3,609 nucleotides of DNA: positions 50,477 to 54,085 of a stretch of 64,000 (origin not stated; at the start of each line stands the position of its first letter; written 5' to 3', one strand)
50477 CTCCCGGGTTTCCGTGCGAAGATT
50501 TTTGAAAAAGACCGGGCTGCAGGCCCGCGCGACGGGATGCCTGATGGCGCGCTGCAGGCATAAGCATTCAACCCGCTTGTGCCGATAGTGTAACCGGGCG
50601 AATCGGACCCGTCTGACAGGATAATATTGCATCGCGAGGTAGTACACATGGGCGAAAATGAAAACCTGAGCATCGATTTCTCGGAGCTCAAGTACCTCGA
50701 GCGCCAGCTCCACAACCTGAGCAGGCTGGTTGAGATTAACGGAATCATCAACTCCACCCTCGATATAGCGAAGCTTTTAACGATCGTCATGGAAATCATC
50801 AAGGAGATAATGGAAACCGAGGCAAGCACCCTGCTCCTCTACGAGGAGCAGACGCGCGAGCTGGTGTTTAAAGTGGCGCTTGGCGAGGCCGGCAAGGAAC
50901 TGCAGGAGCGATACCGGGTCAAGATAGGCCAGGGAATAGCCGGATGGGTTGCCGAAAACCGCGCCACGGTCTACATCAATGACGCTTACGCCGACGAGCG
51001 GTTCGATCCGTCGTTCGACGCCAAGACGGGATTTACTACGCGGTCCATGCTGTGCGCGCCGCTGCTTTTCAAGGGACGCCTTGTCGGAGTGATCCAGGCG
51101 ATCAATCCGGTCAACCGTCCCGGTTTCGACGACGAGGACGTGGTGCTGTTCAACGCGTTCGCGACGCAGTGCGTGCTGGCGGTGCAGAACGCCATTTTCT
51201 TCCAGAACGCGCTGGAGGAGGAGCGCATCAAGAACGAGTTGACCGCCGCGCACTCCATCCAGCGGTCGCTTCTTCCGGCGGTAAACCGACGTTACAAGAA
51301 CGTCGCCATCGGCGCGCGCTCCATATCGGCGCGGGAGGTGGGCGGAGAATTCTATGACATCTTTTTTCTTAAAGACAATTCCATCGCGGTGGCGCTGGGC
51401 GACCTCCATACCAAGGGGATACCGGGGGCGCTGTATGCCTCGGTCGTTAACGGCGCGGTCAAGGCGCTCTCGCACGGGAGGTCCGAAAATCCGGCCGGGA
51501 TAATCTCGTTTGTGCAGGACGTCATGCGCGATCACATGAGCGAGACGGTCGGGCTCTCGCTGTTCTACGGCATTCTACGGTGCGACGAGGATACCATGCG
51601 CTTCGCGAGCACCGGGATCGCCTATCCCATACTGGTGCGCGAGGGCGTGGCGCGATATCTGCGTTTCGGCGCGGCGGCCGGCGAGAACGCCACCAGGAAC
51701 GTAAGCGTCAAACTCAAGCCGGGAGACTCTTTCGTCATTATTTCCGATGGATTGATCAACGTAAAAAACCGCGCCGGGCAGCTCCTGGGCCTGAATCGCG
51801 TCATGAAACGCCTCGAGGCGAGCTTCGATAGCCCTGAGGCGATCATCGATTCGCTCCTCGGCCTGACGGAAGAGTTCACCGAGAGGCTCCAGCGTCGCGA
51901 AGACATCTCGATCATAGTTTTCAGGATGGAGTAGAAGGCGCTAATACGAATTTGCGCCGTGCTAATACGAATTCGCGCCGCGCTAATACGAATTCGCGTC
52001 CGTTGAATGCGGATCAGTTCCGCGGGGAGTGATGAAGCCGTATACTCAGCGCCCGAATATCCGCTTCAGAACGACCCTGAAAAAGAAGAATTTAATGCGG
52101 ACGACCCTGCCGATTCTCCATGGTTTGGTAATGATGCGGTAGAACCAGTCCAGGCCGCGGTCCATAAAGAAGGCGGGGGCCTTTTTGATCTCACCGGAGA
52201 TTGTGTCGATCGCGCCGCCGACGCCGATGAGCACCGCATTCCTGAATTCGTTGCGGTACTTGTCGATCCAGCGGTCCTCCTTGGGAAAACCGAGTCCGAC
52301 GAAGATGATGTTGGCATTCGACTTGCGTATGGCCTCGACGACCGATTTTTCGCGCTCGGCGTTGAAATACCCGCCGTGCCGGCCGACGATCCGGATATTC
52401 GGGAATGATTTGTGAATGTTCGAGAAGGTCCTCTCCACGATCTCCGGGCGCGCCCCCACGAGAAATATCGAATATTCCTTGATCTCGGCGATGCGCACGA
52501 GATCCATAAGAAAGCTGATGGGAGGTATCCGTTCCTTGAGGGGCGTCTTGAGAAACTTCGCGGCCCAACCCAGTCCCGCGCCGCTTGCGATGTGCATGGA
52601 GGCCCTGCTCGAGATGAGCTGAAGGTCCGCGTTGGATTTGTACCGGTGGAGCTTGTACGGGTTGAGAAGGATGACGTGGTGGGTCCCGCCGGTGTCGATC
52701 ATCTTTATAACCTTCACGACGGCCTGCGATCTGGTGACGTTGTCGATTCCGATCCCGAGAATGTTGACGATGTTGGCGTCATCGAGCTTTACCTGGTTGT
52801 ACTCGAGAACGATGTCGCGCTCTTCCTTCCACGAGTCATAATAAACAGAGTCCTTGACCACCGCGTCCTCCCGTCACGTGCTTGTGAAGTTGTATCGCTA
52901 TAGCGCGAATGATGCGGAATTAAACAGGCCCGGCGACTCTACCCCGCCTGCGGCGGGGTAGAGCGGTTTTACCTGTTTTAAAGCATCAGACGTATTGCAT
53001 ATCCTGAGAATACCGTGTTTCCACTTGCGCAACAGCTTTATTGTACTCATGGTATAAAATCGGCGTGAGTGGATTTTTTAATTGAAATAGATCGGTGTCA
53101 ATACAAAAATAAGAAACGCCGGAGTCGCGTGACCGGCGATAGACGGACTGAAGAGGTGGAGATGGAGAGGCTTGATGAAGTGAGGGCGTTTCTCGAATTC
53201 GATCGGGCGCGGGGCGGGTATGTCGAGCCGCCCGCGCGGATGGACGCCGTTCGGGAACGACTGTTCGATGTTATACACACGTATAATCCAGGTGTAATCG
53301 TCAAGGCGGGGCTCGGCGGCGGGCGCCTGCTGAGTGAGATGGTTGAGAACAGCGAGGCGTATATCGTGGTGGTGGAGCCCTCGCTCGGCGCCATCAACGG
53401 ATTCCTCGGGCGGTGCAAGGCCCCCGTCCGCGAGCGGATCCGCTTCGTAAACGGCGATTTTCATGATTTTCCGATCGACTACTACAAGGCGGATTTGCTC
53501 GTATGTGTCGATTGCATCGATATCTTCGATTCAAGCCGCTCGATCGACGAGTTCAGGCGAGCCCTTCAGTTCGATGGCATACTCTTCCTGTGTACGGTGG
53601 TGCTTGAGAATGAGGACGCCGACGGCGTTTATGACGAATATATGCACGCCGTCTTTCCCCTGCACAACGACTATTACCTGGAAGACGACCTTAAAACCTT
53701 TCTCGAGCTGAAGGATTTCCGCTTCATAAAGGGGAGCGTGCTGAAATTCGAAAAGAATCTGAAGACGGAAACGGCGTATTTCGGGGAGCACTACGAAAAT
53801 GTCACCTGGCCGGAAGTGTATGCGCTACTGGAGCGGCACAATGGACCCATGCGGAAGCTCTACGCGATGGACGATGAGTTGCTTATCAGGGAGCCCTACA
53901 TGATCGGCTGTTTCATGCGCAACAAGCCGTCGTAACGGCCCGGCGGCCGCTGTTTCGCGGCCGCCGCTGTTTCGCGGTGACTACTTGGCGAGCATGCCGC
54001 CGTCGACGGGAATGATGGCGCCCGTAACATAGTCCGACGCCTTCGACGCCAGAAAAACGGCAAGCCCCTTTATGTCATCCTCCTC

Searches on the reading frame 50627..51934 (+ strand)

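Call 51: search_protein_families(library=pfam, proteins=[window:50627-51934:+], max_evalue=0.00001)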
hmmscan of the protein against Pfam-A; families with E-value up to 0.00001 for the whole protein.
window:50627-51934:+ (435 aa): 4 families
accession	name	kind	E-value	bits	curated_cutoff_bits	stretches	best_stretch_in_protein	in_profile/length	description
PF07228.17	SpoIIE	-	1.1e-21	78.1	25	1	250-434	2-191/192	Stage II sporulation protein E (SpoIIE)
PF13185.12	GAF_2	-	1.7e-18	67.6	28.6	1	45-187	2-136/136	GAF domain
PF01590.32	GAF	-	1.3e-17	65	22.4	1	46-186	1-133/133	GAF domain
PF13492.12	GAF_3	-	8.1e-13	49.4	27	1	46-188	1-129/129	GAF domain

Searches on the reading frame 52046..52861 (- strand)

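Call 51: search_protein_families(library=pfam, proteins=[window:52046-52861:-], max_evalue=0.00001)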
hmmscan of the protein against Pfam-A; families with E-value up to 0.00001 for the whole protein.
window:52046-52861:- (271 aa): 1 family
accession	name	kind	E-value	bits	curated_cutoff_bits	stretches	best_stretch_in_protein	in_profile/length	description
PF03808.19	Glyco_tran_WecG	-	6.3e-53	179.5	27.4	1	87-253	1-167/168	Glycosyl transferase WecG/TagA/CpsF family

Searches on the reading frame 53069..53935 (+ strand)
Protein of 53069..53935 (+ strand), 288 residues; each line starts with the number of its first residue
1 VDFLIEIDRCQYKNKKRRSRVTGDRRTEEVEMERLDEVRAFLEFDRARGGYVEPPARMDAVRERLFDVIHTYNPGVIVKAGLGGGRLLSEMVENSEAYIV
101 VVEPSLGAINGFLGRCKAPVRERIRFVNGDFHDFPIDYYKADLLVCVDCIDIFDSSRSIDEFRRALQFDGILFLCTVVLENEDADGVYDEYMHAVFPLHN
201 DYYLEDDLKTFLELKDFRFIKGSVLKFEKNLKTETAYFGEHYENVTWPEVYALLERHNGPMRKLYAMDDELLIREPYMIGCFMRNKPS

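Call 51: search_protein_families(library=pfam, proteins=[window:53069-53935:+], max_evalue=0.00001)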
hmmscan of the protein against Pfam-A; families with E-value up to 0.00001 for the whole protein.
window:53069-53935:+ (288 aa): 2 families
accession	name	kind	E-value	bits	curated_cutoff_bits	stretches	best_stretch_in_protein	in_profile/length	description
PF13649.12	Methyltransf_25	-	2.6e-07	31.7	27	1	77-170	1-97/97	Methyltransferase domain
PF08241.18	Methyltransf_11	-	3.8e-07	31.1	21.2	1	79-174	2-95/95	Methyltransferase domain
